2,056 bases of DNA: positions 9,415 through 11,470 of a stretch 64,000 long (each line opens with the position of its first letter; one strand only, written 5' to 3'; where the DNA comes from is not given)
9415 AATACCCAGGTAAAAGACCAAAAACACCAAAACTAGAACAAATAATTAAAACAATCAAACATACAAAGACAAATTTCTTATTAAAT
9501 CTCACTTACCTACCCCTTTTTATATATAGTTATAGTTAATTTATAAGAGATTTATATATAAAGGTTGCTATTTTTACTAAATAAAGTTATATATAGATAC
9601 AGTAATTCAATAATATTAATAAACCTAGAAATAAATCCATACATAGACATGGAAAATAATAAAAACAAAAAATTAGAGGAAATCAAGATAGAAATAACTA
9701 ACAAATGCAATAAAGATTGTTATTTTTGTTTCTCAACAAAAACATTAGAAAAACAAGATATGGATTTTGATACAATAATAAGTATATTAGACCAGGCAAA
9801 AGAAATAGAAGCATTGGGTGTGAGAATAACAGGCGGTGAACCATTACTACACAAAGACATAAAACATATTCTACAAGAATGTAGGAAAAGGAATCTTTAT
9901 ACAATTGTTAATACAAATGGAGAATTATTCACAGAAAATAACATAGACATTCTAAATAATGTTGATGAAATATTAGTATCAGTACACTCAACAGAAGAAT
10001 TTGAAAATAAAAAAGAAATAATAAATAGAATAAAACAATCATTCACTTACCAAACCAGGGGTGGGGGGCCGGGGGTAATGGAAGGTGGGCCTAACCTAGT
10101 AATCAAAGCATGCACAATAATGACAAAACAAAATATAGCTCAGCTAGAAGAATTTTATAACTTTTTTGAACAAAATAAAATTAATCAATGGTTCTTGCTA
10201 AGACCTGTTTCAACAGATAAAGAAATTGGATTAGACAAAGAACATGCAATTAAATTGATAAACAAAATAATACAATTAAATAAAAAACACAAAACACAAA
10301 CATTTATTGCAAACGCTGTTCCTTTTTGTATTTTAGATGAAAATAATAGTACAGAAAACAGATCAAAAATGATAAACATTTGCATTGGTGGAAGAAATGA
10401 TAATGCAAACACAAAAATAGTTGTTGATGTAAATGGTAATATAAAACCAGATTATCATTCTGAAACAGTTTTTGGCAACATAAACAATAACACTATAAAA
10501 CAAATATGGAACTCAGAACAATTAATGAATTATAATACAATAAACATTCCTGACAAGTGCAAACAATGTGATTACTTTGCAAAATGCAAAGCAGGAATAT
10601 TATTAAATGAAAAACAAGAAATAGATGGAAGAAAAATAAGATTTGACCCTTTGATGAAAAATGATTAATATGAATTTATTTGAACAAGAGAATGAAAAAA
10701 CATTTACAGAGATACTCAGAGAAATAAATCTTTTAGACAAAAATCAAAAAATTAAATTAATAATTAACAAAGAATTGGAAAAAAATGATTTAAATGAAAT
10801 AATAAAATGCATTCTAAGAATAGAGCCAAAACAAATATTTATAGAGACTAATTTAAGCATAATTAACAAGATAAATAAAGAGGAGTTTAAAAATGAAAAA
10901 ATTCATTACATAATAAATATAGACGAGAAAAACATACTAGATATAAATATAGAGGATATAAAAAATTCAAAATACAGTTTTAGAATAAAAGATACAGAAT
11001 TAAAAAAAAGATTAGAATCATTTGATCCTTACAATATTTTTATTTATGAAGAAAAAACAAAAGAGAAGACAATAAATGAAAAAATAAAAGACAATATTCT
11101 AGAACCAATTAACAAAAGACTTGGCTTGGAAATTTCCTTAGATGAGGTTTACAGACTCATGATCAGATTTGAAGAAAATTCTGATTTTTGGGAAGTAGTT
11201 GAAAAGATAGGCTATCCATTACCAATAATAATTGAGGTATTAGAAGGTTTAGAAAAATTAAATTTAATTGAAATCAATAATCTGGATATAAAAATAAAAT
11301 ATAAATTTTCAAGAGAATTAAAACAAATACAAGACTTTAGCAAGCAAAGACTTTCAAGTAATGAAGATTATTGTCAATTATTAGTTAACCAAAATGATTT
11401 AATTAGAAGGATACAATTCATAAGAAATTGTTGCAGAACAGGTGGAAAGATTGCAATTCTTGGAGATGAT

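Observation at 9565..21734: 12-kb biosynthetic cluster in a reduced archaeal genome: three rSAM-SPASM enzymes, FabH/FabG/MaoC, CoA-transferase, two PaaK-type ligases and a polyamine module (AdoMetDC plus DUF43/BpsA-like)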

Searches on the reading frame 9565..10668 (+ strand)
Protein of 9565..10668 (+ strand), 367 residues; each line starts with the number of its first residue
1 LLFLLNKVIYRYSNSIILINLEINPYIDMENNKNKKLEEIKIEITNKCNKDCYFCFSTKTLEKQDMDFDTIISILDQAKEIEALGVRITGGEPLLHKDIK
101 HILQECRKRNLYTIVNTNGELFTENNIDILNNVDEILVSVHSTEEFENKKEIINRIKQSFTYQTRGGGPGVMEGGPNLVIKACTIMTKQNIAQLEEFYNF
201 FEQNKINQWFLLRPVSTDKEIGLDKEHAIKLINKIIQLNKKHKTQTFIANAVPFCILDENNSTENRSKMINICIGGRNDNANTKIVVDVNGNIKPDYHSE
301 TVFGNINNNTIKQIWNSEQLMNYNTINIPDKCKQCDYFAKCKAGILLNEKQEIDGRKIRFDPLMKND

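Call 3: search_protein_families(library=pfam, proteins=[window:9565-10668:+], max_evalue=0.01)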
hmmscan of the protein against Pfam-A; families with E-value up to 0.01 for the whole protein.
window:9565-10668:+ (367 aa): 5 families
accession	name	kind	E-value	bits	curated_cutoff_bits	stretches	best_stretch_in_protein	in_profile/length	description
PF04055.27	Radical_SAM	-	2.3e-17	64.1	29.5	1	42-160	1-126/166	Radical SAM superfamily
PF13186.11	SPASM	-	2.9e-08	34.3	21.5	1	282-336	5-67/67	Iron-sulfur cluster-binding domain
PF13353.11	Fer4_12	-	1.4e-06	29.1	22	1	46-150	13-125/137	4Fe-4S single cluster domain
PF02348.25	CTP_transf_3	-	0.00079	19.7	22.6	1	44-205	52-209/217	Cytidylyltransferase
PF14664.11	RICTOR_N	-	0.0074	15.8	28.5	0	201-274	62-129/371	Rapamycin-insensitive companion of mTOR, N-term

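Call 5: search_protein_families(library=ncbifam, proteins=[window:9565-10668:+], max_evalue=0.001)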
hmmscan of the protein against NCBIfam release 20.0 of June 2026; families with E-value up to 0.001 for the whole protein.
window:9565-10668:+ (367 aa): 61 families (the best 25 are shown)
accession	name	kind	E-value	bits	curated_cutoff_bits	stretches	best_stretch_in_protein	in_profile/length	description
TIGR04317.1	W_rSAM_matur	equivalog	2e-22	79.8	380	1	37-342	3-320/349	tungsten cofactor oxidoreductase radical SAM maturase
TIGR04133.1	rSAM_w_lipo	hypoth_equivalog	2e-19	69.7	425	1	19-345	5-332/350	TIGR04133 family radical SAM/SPASM protein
TIGR02109.1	PQQ_syn_pqqE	equivalog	1.7e-18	66.7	381.35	1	41-337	10-304/358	pyrroloquinoline quinone biosynthesis protein PqqE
TIGR04051.1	rSAM_NirJ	equivalog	3.3e-18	65.8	515.45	1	44-343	8-326/354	heme d1 biosynthesis radical SAM protein NirJ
TIGR04251.1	SCM_rSAM_ScmF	equivalog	4e-18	65.9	400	1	37-201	3-169/353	SynChlorMet cassette radical SAM/SPASM protein ScmF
TIGR03962.1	mycofact_rSAM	equivalog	5e-18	65.4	265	1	42-346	16-314/339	mycofactocin radical SAM maturase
TIGR04055.1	rSAM_NirJ2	equivalog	6.3e-17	62.1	500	1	43-342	5-301/326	putative heme d1 biosynthesis radical SAM protein NirJ2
TIGR02668.1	moaA_archaeal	equivalog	1.3e-16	60.5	325.25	1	33-153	5-128/303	GTP 3',8-cyclase MoaA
TIGR04545.1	rSAM_ahbD_hemeb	equivalog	6.4e-16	58.7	500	1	41-342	3-315/339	heme b synthase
NF001199.0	PRK00164.2-1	equivalog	7e-16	58.2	231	1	29-208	3-183/308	GTP 3',8-cyclase MoaA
TIGR04347.1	pseudo_SAM_Halo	equivalog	8.8e-16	58.1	525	1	40-344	40-364/390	TIGR04347 family pseudo-SAM/SPASM protein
NF038283.1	viperin_w_prok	equivalog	1.3e-15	57.3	180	1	43-220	7-194/281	viperin family antiviral radical SAM protein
TIGR02666.1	moaA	equivalog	1.6e-15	56.9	284.05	1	34-216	6-196/336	GTP 3',8-cyclase MoaA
NF050035.1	rSAM_WgK_link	exception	1.2e-14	54.1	650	1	40-161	11-134/367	radical SAM/SPASM peptide maturase WgkB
NF041298.1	rSAM_mat_DynA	equivalog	2.5e-14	53.1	450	1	44-345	7-321/356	dynobactin maturation radical SAM/SPASM protein DynA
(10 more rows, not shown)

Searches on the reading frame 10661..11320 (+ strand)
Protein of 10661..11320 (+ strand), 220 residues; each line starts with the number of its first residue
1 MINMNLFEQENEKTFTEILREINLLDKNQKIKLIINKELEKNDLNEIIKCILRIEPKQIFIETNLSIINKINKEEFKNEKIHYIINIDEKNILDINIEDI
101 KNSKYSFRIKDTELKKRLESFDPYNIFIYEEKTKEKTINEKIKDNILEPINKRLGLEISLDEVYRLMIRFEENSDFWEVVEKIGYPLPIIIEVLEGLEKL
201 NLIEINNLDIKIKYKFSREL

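Call 73: search_protein_families(library=ncbifam, proteins=[window:10661-11320:+], max_evalue=0.001)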
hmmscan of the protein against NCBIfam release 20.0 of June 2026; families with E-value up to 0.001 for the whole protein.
window:10661-11320:+ (220 aa): 0 families
